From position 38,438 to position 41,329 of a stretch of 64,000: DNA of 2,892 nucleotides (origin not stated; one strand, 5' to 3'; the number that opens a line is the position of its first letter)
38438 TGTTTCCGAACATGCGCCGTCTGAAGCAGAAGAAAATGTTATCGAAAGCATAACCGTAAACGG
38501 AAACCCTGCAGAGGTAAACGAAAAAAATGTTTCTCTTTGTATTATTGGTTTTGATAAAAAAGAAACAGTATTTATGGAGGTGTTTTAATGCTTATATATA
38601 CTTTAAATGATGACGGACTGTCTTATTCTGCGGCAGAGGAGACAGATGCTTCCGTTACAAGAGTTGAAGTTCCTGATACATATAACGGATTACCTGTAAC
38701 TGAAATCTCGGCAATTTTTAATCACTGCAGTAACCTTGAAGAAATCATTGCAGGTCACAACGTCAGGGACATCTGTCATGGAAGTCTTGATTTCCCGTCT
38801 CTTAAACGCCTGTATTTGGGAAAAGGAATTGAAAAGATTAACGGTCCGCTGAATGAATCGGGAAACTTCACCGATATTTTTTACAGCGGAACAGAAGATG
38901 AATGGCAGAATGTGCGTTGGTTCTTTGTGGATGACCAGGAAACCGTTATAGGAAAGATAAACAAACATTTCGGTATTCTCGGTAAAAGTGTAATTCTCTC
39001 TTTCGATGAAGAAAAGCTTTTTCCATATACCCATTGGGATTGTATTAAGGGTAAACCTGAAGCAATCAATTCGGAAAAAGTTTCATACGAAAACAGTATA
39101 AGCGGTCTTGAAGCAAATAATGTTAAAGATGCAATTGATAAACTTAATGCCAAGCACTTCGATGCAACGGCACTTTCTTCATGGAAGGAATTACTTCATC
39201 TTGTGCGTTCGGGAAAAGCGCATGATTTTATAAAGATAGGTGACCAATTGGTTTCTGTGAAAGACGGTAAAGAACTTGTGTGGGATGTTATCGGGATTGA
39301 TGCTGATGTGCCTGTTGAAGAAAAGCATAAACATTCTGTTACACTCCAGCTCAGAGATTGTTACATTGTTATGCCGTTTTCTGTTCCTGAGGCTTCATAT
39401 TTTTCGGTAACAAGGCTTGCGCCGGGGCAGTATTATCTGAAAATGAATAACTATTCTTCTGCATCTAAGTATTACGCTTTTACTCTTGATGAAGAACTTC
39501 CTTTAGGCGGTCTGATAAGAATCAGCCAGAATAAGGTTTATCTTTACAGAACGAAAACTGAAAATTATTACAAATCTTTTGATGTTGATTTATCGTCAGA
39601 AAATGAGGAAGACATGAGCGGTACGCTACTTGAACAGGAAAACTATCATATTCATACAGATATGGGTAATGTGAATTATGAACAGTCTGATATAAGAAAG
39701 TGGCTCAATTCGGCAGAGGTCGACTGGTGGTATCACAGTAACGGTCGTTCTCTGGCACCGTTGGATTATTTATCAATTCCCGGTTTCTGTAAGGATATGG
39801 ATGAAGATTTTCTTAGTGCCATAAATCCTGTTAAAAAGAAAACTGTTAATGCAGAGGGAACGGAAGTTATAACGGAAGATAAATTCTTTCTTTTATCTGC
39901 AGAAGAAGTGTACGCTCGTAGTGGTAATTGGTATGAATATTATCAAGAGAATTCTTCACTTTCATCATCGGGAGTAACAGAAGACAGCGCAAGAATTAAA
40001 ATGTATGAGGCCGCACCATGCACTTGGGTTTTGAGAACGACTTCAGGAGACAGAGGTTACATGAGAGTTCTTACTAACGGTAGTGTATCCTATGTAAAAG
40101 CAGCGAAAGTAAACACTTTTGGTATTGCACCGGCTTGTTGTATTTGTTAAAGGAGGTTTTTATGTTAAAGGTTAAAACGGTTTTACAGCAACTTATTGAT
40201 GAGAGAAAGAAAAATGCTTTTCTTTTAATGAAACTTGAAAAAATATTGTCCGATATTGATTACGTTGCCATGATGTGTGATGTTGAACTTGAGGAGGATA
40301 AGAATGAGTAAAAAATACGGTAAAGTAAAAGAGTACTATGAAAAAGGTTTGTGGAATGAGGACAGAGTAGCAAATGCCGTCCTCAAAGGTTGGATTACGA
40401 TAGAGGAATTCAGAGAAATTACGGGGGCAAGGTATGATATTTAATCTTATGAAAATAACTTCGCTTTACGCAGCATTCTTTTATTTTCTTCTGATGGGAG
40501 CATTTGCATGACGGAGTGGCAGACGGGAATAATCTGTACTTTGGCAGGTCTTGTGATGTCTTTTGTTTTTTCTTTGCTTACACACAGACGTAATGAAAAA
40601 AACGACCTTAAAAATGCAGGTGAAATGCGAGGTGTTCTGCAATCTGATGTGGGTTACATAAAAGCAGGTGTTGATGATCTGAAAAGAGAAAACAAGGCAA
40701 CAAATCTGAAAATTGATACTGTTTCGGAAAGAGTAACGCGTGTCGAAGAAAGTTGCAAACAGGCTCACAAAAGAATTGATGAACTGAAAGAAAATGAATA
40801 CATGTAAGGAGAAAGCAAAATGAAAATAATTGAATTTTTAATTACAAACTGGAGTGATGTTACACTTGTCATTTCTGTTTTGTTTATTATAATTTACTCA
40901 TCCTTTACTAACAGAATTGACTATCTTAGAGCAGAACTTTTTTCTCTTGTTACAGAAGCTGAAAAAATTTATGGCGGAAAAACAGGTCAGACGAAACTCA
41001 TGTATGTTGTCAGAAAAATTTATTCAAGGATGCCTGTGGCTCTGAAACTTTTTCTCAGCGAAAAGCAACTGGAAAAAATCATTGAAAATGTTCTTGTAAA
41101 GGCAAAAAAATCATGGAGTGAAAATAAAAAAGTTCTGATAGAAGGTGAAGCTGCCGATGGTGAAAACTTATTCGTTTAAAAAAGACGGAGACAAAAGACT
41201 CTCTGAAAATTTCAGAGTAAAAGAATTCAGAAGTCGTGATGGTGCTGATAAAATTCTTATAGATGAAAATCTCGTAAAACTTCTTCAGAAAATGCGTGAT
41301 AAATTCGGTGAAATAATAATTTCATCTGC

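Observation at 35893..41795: LexA-box-fronted orphan phage module: regulators, receptor-binding-like proteins and a lysis cassette with no virion genes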

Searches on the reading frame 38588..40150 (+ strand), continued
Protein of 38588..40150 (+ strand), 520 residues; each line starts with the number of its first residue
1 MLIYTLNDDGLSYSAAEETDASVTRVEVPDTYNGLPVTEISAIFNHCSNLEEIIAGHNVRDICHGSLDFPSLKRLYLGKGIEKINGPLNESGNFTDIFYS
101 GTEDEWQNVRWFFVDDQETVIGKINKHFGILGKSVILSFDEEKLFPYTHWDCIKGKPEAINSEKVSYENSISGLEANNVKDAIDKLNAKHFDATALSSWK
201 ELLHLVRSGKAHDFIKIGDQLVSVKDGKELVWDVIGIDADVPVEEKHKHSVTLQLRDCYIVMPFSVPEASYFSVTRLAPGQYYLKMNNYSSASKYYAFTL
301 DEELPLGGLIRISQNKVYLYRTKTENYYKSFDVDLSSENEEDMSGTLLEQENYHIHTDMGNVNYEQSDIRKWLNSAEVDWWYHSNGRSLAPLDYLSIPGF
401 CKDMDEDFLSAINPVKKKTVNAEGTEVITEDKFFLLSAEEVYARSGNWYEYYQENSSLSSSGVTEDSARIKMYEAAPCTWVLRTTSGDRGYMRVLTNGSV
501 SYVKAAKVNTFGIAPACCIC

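Call 50: search_protein_families(library=phrogs, proteins=[L021:1334-4453:+, L021:4842-6464:+, L021:6479-8749:+, L021:8763-9584:+, L021:9599-10996:+, L021:11036-11368:+, L021:11798-12364:+, L021:12328-12651:+, L021:12665-13606:+, L021:13599-14915:-], max_evalue=0.00001)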
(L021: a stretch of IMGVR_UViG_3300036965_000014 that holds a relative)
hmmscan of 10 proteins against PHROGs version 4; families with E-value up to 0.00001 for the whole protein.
L021:1334-4453:+ (1039 aa): 30 families (the best 25 are shown)
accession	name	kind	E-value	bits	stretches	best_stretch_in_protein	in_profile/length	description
phrog_1535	-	tail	8.5e-101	339.8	1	321-989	349-1111/1152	tail length tape measure protein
phrog_37543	-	unknown function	5.8e-55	188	1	279-723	48-498/622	-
phrog_58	-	tail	1.9e-44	153.4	1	32-970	172-991/1544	tail length tape measure protein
phrog_4200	-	tail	4.2e-37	129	2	630-979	290-639/732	tail length tape measure protein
phrog_991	-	tail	9.7e-36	123.8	2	778-983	659-887/1966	tail length tape measure protein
phrog_1272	-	tail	4.1e-35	121.9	2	532-1009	667-1144/1606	tail length tape measure protein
phrog_305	-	tail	1.5e-31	110.9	3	549-775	404-635/1001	tail length tape measure protein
phrog_5493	-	tail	5.9e-30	105.3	1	452-895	553-969/1102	tail length tape measure protein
phrog_167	-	tail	9.6e-27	94.2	1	40-956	452-1050/1555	tail length tape measure protein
phrog_971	-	lysis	4.9e-25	89.4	2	453-908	353-775/1338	endolysin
phrog_30543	-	tail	5.4e-20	71.9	1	679-963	675-937/1167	tail length tape measure protein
phrog_3981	-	tail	7.3e-20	72.6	1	805-960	368-512/584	tail length tape measure protein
phrog_17020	-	unknown function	8.4e-20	72.2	1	738-987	60-303/353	-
phrog_4197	-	tail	9e-19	67.7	2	526-732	849-1025/1783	tail length tape measure protein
phrog_1204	-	tail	4.5e-18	65.6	1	179-875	383-1039/1483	tail protein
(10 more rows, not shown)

L021:4842-6464:+ (540 aa): 6 families
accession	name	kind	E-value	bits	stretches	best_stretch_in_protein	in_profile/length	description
phrog_6616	-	tail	2.5e-101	341.2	1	34-474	32-465/991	tail protein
phrog_23052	-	unknown function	3.7e-29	102.7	1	34-357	32-358/613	-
phrog_32308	-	unknown function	8.3e-16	58.2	1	103-329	102-324/709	-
phrog_18190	-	unknown function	1.2e-11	44.7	1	14-228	8-215/723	-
phrog_9680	-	moron, auxiliary metabolic gene and host takeover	5.5e-08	33.1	1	109-263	86-243/471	host range and adsorption protein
phrog_22212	-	unknown function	9.2e-06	24.2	0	107-339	88-332/1655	-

L021:6479-8749:+ (756 aa): 3 families
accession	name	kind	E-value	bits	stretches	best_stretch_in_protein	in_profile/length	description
phrog_372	-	tail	2.8e-82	278.6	2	206-752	107-588/743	tail protein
phrog_18627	-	tail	4.2e-19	70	1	321-510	132-317/317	tail protein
phrog_5207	-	unknown function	2.2e-11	43.9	1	681-753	181-255/689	-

L021:8763-9584:+ (273 aa): 7 families
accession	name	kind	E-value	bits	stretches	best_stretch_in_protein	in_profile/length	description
phrog_26878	-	head and packaging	4.4e-20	72.3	1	147-256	164-274/898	virion structural protein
phrog_31398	-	unknown function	1.1e-13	51.9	1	3-205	2-202/280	-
phrog_16313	-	head and packaging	2.4e-13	50.1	1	8-243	11-257/888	virion structural protein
phrog_16573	-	unknown function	5.2e-13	50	1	4-160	4-158/163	-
phrog_21457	-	unknown function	7.5e-13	49.2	1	7-180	6-177/435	-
phrog_19280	-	unknown function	6.2e-11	42.6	1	3-187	2-184/623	-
phrog_32221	-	unknown function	1.9e-10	40.9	1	5-135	4-134/475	-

L021:9599-10996:+ (465 aa): 3 families
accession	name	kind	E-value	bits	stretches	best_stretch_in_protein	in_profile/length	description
phrog_19280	-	unknown function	1.1e-69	236.7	1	147-464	295-622/623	-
phrog_10993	-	head and packaging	1.2e-31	111.2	1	278-463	41-239/556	Hoc-like head decoration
phrog_24060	-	unknown function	7.9e-15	54.4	1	288-462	65-248/1438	-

L021:11036-11368:+ (110 aa): 1 family
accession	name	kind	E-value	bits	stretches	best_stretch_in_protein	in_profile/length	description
phrog_3206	-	DNA, RNA and nucleotide metabolism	2.9e-11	44.2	1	1-78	4-77/154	Avd protein of DGR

L021:11798-12364:+ (188 aa): 3 families
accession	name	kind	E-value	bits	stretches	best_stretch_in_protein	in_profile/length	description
phrog_30034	-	unknown function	3.9e-15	57.3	1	61-184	120-252/263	-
phrog_27545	-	unknown function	5.1e-14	53.7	1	73-138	15-84/146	-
phrog_18593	-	unknown function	4.9e-12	47.3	1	88-186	24-122/188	-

L021:12328-12651:+ (107 aa): 1 family
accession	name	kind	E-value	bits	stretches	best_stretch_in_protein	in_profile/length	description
phrog_4105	-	unknown function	5e-13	50.2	1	43-102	36-95/103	-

L021:12665-13606:+ (313 aa): 4 families
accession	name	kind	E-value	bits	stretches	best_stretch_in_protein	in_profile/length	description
phrog_3513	-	lysis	2.6e-26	93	1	10-181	832-1032/1434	endolysin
phrog_7698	-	lysis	7.7e-20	72.9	1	270-312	272-314/316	endolysin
phrog_16241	-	lysis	1.3e-10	42.3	1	268-310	246-288/290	endolysin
phrog_3861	-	lysis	9.9e-07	29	1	267-313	193-236/455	amidase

L021:13599-14915:- (438 aa): 3 families
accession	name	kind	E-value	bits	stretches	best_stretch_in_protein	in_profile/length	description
phrog_95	-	integration and excision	4.5e-104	350.3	1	1-334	88-437/651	integrase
phrog_125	-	DNA, RNA and nucleotide metabolism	2.4e-26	93.8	1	1-254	20-248/254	DNA invertase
phrog_7701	-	DNA, RNA and nucleotide metabolism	1.7e-10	42.3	1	153-267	2-98/137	DNA invertase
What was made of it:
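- On DGR target protein: By contrast, phage locus L021 has Avd right after its g4-like gene (call 50).
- The order fibre, XkdX, holin, endolysin is that of phage late operons (call 50).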

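Call 83: search_protein_families(library=padloc, proteins=[window:38588-40150:+], max_evalue=0.001)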
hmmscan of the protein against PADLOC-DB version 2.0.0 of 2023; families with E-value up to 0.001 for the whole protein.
window:38588-40150:+ (520 aa): 0 families

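Call 84: search_protein_families(library=ncbifam, proteins=[window:38588-40150:+], max_evalue=0.01)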
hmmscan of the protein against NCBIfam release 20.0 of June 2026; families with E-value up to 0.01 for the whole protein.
window:38588-40150:+ (520 aa): 0 families

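Call 85: fold_search(model_id=the predicted structure, library=viral)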
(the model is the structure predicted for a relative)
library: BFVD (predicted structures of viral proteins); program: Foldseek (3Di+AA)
matches with E <= 10: 274; with E <= 0.001: 11
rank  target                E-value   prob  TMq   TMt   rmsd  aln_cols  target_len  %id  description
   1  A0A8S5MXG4            4.5e-20  1.00  0.45  0.36   4.9       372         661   22  DUF6273 domain-containing protein [Siphoviridae sp. ct91l7]
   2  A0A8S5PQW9            9.3e-16  1.00  0.39  0.41   8.7       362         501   17  DUF6273 domain-containing protein [Podoviridae sp. ct8dV2]
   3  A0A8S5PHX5            1.4e-12  1.00  0.41  0.44   6.9       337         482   22  Uncharacterized protein (Fragment) [Siphoviridae sp. ctwIa5]
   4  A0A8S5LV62            3.1e-07  1.00  0.27  0.33  12.1       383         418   14  Uncharacterized protein [Siphoviridae sp. ctFn287]
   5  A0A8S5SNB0            9.8e-07  1.00  0.27  0.80   3.4       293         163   19  DUF6273 domain-containing protein [Siphoviridae sp. ctCb814]
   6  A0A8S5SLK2            2.7e-05  1.00  0.11  0.25  45.8       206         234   24  Uncharacterized protein (Fragment) [Siphoviridae sp. ctOb14]
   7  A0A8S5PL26            6.4e-05  1.00  0.27  0.29   5.9       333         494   13  DUF6273 domain-containing protein [Siphoviridae sp. ctOSJ35]
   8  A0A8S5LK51            1.3e-04  1.00  0.29  0.39   6.8       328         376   13  DUF6273 domain-containing protein [Siphoviridae sp. ctnhN1]
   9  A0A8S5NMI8            1.3e-04  1.00  0.27  0.51   8.5       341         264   11  Retinoblastoma-binding protein-like protein [Siphoviridae sp. ctGMq5]
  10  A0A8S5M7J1            1.9e-04  1.00  0.16  0.08  14.0       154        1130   21  Leucine-rich repeat protein [Siphoviridae sp. ctrgt10]
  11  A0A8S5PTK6            4.5e-04  1.00  0.25  0.29  13.4       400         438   10  Uncharacterized protein [Myoviridae sp. ctzS633]
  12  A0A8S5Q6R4            1.1e-03  1.00  0.24  0.45   3.2       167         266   18  DUF6273 domain-containing protein [Siphoviridae sp. cty3u30]
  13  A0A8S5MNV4            1.8e-03  1.00  0.18  0.44   3.0       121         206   15  DUF6273 domain-containing protein [Myoviridae sp. ctI7W9]
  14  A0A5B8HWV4            2.2e-03  0.99  0.15  0.13  17.2       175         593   13  Leucine rich repeat protein [Mimiviridae sp. ChoanoV1]
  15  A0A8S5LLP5            3.7e-03  1.00  0.29  0.21   5.5       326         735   12  Interferon alpha/beta receptor 1, Interferon I interferon signaling complex [Siphoviridae sp. ctvok7]
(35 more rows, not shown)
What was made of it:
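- On DUF6273 receptor-binding-type domain: Foldseek against BFVD gives E 4.5e-20 and TM 0.45 (call 85).
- g4's fold matches DUF6273 proteins of gut phages (call 85).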

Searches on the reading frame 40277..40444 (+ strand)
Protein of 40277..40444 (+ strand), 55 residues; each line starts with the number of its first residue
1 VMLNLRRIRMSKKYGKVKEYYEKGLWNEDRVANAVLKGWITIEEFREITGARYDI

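Call 3: search_protein_families(library=pfam, proteins=[window:40277-40444:+], max_evalue=0.1)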
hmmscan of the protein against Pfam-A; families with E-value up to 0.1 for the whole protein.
window:40277-40444:+ (55 aa): 1 family
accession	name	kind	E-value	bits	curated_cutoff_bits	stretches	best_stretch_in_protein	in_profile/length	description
PF09693.15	Phage_XkdX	-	4.9e-16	58.9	23.5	1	14-53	1-40/40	Phage uncharacterised protein (Phage_XkdX)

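Call 4: search_protein_families(library=phrogs, proteins=[window:40277-40444:+], max_evalue=0.01)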
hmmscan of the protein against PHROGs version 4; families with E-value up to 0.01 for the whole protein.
window:40277-40444:+ (55 aa): 1 family
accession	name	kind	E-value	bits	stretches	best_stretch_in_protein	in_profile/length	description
phrog_134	-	unknown function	9.8e-13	48.7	1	10-54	11-55/73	-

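Call 83: search_protein_families(library=padloc, proteins=[window:40277-40444:+], max_evalue=0.001)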
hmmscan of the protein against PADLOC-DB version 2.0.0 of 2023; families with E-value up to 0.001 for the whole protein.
window:40277-40444:+ (55 aa): 0 families

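Call 84: search_protein_families(library=ncbifam, proteins=[window:40277-40444:+], max_evalue=0.01)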
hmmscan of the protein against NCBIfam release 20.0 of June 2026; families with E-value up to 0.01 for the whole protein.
window:40277-40444:+ (55 aa): 1 family
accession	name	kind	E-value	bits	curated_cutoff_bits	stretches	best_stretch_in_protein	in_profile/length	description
TIGR01669.1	phage_XkdX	equivalog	3.3e-05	23.5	28.2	1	14-53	6-45/45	XkdX family protein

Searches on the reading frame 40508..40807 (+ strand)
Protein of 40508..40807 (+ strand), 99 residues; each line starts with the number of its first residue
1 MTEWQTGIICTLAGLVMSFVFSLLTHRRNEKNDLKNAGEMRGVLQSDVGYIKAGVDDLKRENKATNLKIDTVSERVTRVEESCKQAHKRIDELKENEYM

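Call 3: search_protein_families(library=pfam, proteins=[window:40508-40807:+], max_evalue=0.1)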
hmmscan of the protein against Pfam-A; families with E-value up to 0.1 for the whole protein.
window:40508-40807:+ (99 aa): 8 families
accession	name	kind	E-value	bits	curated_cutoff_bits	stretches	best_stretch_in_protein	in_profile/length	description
PF13012.11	MitMem_reg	-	0.007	16.7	26.6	1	53-94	5-45/113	Maintenance of mitochondrial structure and function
PF05377.16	FlaC_arch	-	0.0086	16.9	27.8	1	44-79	5-40/55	Flagella accessory protein C (FlaC)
PF08614.16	ATG16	-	0.009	16.6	33.7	1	31-94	87-150/200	Autophagy protein 16 (ATG16)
PF01519.22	DUF16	-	0.0097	16.8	40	1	31-93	40-102/104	Protein of unknown function DUF16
PF11559.13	ADIP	-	0.017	15.7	34.3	1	16-95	36-115/151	Afadin- and alpha -actinin-Binding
PF10779.14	XhlA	-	0.019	15.5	34.7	1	61-96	12-47/67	Haemolysin XhlA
PF10046.14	BLOC1_2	-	0.059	14.2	33.4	1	40-96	7-63/96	Biogenesis of lysosome-related organelles complex-1 subunit 2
PF07627.16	PSCyt3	-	0.096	13.4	27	0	40-93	30-81/98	Protein of unknown function (DUF1588)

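Call 4: search_protein_families(library=phrogs, proteins=[window:40508-40807:+], max_evalue=0.01)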
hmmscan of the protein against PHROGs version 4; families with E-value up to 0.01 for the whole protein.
window:40508-40807:+ (99 aa): 2 families
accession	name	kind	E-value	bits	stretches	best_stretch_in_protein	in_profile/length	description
phrog_1863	-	unknown function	3.1e-22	79.3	1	8-97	6-95/97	-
phrog_89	-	lysis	0.0013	19.7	1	10-96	6-93/143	Rz-like spanin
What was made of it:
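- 40508..40807 (+): g7: 99-aa protein with an N-terminal transmembrane segment and a coiled coil, XhlA-like. phrog_1863, E 3e-22; weak XhlA and spanin hits (calls 3, 4).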

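Call 83: search_protein_families(library=padloc, proteins=[window:40508-40807:+], max_evalue=0.001)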
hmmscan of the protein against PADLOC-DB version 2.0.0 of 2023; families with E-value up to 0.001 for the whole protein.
window:40508-40807:+ (99 aa): 0 families

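Call 84: search_protein_families(library=ncbifam, proteins=[window:40508-40807:+], max_evalue=0.01)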
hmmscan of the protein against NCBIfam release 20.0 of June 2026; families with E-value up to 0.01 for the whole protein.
window:40508-40807:+ (99 aa): 1 family
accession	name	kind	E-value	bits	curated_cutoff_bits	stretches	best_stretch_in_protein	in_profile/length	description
NF047363.1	Zn_ribbon_CdsZ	equivalog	0.0027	17.2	275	1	22-93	20-90/251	zinc ribbon domain regulatory protein CdsZ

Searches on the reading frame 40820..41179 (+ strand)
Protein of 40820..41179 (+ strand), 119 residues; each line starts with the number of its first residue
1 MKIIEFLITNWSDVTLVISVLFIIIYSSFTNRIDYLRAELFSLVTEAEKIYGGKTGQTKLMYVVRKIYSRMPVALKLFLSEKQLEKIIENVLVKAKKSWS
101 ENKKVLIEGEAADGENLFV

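Call 3: search_protein_families(library=pfam, proteins=[window:40820-41179:+], max_evalue=0.1)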
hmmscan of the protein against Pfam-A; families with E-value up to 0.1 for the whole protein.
window:40820-41179:+ (119 aa): 0 families

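Call 4: search_protein_families(library=phrogs, proteins=[window:40820-41179:+], max_evalue=0.01)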
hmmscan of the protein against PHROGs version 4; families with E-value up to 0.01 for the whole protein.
window:40820-41179:+ (119 aa): 3 families
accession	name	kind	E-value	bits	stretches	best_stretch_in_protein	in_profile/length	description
phrog_15303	-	unknown function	6.8e-20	72.3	1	1-108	1-114/119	-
phrog_6918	-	lysis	0.00096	20.2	1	14-101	16-104/114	holin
phrog_608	-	lysis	0.0021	19.3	1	44-102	51-110/111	holin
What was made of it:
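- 40820..41179 (+): g8: 119-aa putative holin with one N-terminal transmembrane segment. Holin PHROGs match only weakly, at E ~1e-3 (call 4).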

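Call 83: search_protein_families(library=padloc, proteins=[window:40820-41179:+], max_evalue=0.001)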
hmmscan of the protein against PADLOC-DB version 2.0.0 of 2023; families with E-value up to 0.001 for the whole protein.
window:40820-41179:+ (119 aa): 0 families

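Call 84: search_protein_families(library=ncbifam, proteins=[window:40820-41179:+], max_evalue=0.01)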
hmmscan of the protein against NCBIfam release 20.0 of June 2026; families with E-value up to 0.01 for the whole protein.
window:40820-41179:+ (119 aa): 0 families
